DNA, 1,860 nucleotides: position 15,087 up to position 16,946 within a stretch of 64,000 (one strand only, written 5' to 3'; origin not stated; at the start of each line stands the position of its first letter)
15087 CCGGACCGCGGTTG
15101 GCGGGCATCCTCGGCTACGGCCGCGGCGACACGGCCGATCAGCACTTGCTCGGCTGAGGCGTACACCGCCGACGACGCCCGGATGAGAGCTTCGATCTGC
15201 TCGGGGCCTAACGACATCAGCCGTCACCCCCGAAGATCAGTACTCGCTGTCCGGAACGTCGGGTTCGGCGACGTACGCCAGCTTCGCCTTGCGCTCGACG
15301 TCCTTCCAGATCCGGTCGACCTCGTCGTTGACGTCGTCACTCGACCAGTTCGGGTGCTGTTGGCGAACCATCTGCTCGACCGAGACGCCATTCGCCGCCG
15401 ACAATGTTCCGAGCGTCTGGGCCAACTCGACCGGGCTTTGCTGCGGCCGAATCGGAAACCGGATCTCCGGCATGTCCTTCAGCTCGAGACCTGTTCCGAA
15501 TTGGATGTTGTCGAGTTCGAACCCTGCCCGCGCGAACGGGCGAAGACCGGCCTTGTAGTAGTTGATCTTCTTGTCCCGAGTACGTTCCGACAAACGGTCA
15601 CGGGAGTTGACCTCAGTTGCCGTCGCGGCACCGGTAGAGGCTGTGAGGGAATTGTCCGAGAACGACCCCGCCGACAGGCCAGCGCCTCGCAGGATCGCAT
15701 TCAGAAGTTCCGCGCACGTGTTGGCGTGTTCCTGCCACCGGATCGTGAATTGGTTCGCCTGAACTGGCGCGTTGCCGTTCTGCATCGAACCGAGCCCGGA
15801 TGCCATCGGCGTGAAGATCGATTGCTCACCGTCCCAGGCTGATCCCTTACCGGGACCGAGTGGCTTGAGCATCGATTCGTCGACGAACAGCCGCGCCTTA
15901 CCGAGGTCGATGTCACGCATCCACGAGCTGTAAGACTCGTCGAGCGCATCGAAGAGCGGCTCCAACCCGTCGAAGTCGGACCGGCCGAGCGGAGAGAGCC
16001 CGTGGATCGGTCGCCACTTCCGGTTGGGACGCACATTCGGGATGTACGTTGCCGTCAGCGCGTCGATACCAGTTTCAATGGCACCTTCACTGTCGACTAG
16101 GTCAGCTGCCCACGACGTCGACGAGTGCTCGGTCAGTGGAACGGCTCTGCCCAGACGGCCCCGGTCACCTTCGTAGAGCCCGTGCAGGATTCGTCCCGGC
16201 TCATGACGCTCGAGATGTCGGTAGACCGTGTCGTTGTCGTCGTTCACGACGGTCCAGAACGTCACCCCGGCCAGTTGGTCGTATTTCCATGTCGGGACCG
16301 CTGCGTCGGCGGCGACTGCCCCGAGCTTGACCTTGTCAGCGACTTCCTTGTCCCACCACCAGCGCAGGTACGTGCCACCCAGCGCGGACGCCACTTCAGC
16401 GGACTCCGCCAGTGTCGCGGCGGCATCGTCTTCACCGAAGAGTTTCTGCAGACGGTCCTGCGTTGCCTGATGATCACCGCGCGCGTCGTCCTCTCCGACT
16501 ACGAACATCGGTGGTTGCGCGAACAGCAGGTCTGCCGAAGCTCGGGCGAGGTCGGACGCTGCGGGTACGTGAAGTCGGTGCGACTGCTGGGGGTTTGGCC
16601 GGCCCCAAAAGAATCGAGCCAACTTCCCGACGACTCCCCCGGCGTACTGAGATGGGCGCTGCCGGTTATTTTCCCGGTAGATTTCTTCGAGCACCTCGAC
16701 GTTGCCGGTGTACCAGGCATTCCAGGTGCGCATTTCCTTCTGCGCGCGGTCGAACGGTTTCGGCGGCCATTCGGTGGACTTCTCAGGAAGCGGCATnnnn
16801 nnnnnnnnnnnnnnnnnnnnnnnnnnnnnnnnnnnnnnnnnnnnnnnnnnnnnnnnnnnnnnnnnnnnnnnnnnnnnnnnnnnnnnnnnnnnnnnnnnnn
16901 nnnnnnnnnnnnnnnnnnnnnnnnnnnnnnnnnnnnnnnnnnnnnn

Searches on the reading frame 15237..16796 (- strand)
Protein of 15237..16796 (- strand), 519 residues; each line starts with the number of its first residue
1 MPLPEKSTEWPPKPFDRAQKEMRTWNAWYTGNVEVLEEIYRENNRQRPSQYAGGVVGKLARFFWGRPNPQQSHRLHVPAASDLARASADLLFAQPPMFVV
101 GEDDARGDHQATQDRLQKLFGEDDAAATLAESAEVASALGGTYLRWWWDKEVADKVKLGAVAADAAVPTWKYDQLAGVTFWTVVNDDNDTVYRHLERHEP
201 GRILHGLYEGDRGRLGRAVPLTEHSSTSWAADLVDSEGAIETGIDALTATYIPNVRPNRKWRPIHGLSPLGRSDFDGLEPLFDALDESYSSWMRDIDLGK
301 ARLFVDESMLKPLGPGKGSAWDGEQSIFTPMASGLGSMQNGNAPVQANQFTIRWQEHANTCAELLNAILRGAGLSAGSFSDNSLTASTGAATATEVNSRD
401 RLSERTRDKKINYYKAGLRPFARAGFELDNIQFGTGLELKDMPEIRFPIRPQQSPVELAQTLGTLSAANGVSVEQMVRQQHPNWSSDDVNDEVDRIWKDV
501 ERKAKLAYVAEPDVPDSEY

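Call 28: search_dna_similar(query=window:15237-16796:-, collection=phages, mode=protein, max_rows=40)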
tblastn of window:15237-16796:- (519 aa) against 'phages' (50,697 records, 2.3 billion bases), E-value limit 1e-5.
Records with a match: 94; places in all: 94; records where one place covers at least 80% of the query: 88.
Best place of each record, by identity: <60% 94.
By first word of the organism name: Streptomyces 41; Microbacterium 30; Gordonia 11; Bacillus 6; Rhodococcus 2; Corynebacterium 1; Micromonospora 1; Curtobacterium 1; Bacteriophage 1.
By host as written in the record: Microbacterium foliorum NRRL B-24224 20; Streptomyces sanglieri UNT16F27A 16; Streptomyces venezuelae ATCC 10712 11; Microbacterium foliorum NRRL B-24224 SEA 9; Gordonia rubripertincta NRRL B-16540 6; Streptomyces lividans JI 1326 4; Streptomyces mirabilis NRRL B-2400 3; Rhodococcus erythropolis RIA 643 2; and 17 more.
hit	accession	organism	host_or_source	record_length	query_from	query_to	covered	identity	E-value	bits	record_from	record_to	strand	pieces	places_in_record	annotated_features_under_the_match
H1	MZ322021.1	Gordonia phage Cafasso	Gordonia rubripertincta NRRL B-16540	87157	3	501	96%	55.6%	3e-148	475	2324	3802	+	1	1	4: portal protein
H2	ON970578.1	Gordonia phage Aleemily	Gordonia rubripertincta NRRL B-16540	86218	3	501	96%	55.4%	2e-147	473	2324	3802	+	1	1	4: portal protein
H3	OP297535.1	Gordonia phage ObLaDi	Gordonia rubripertincta NRRL B-16540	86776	3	501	96%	55.4%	2e-147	473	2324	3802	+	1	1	4: portal protein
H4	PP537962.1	Gordonia phage Morgana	Gordonia rubripertincta NRRL B-16540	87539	3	501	96%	55.0%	2e-146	470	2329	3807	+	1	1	4: portal protein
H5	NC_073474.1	Gordonia phage VanLee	Gordonia rubripertincta NRRL B-16540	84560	3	508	97%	54.1%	3e-155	495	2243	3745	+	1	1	4: portal protein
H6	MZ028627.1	Gordonia phage VanLee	Gordonia rubripertincta NRRL B-16540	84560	3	508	97%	54.1%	3e-155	495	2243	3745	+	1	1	4: portal protein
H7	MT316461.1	Streptomyces phage Galactica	Streptomyces mirabilis NRRL B-2400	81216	1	501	97%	41.0%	1e-85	294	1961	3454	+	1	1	3: portal protein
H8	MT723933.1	Streptomyces phage Keanu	Streptomyces lividans JI 1326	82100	1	514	99%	39.0%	5e-82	284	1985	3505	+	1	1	3: portal protein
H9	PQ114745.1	Streptomyces phage Spocter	Streptomyces lividans JI 1326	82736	1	499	96%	39.8%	8e-84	289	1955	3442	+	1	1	3: portal protein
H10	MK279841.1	Streptomyces phage Hiyaa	Streptomyces lividans JI 1326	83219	1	499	96%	39.8%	1e-83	289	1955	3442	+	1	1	3: portal protein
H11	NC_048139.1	Streptomyces phage Hiyaa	Streptomyces lividans JI 1326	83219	1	499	96%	39.8%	1e-83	289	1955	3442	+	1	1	3: portal protein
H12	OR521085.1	Corynebacterium phage PSonyx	Corynebacterium glutamicum MB001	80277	7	510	97%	39.2%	8e-97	327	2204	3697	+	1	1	3: portal protein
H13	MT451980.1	Streptomyces phage Ignacio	Streptomyces sanglieri UNT16F27A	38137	3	500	96%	38.3%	3e-66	238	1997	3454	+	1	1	4: portal protein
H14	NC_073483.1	Streptomyces phage Ignacio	Streptomyces sanglieri UNT16F27A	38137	3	500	96%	38.3%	3e-66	238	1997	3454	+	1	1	4: portal protein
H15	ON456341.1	Streptomyces phage HFrancette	Streptomyces sanglieri UNT16F27A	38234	3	500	96%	38.3%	3e-66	238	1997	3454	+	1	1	4: portal protein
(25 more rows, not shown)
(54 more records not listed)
